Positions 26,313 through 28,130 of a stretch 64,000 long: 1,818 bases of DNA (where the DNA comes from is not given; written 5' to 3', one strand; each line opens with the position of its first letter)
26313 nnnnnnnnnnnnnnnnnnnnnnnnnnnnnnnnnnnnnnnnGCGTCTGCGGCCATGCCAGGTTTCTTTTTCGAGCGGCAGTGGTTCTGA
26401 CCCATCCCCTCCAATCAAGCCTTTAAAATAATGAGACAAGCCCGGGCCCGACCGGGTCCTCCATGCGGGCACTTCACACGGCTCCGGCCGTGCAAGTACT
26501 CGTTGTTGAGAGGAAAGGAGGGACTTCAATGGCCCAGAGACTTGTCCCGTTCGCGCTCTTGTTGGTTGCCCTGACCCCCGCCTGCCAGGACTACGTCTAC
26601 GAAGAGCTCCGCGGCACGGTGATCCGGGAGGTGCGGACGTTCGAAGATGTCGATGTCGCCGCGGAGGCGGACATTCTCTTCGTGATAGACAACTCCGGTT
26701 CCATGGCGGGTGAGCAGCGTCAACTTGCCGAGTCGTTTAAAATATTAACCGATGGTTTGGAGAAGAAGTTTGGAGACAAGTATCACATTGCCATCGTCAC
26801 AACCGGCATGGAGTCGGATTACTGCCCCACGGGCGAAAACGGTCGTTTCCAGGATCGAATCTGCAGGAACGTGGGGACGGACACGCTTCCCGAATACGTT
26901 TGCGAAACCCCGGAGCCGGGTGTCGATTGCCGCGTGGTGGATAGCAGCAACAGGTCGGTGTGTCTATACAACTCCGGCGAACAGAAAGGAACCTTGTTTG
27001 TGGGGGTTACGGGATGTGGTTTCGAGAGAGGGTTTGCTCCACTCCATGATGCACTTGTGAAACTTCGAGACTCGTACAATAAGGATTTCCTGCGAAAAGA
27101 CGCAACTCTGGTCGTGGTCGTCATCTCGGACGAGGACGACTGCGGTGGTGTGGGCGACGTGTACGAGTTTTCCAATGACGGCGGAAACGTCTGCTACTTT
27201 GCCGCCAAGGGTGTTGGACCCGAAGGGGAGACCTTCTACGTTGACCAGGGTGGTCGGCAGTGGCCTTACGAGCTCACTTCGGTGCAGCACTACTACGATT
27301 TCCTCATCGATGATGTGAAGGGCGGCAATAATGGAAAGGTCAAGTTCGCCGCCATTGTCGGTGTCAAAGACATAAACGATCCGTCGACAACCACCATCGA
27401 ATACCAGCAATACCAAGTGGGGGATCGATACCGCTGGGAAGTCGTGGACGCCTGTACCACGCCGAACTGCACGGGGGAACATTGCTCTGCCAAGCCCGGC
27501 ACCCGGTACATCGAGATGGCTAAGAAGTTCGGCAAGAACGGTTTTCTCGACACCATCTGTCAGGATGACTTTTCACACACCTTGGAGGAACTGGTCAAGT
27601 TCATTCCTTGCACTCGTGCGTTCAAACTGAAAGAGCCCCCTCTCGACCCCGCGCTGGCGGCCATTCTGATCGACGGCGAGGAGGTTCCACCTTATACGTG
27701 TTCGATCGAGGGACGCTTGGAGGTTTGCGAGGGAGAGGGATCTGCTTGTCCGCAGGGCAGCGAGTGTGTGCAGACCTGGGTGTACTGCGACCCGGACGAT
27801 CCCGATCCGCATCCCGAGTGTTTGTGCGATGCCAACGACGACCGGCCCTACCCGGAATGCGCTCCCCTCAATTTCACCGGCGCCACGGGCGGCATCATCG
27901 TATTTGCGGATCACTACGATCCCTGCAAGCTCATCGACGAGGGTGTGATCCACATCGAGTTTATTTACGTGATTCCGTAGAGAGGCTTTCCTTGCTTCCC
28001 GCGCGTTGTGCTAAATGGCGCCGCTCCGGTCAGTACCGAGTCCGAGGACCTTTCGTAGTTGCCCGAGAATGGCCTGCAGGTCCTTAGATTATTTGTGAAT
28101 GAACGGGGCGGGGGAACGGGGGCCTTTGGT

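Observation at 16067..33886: Two secreted proteins end in GGCGC + hydrophobic helix + basic tail (MYXO-CTERM-like sorting signal)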

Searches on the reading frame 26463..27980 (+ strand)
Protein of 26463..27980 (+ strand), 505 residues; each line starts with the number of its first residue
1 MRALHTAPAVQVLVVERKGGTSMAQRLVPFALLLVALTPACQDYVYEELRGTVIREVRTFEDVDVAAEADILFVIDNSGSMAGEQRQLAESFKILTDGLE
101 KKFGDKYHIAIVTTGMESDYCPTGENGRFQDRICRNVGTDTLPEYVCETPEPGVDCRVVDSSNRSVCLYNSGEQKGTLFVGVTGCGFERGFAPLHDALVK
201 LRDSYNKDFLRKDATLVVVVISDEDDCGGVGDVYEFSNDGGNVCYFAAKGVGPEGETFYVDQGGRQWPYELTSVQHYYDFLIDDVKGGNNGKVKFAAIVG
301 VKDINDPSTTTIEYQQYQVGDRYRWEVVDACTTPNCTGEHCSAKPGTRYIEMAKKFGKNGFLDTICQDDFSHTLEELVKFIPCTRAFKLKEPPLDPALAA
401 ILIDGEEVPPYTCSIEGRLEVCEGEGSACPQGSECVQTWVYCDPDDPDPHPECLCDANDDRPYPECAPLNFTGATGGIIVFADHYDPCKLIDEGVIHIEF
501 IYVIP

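Call 55: search_protein_families(library=ncbifam, proteins=[window:26463-27980:+], max_evalue=0.01)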
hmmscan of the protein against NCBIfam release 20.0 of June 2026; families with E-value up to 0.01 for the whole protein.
window:26463-27980:+ (505 aa): 3 families
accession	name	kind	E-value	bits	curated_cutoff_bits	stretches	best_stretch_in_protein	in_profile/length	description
NF052240.1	MIDASAdhsBdello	equivalog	3.5e-08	33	700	1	67-118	55-105/378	MIDAS family adhesin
NF033765.2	gliding_CglD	equivalog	5.1e-07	27.9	400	1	66-228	642-799/1124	adventurous gliding motility lipoprotein CglD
NF033757.1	gliding_CglB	equivalog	6.3e-05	22.2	200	0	351-413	298-364/402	adventurous gliding motility lipoprotein CglB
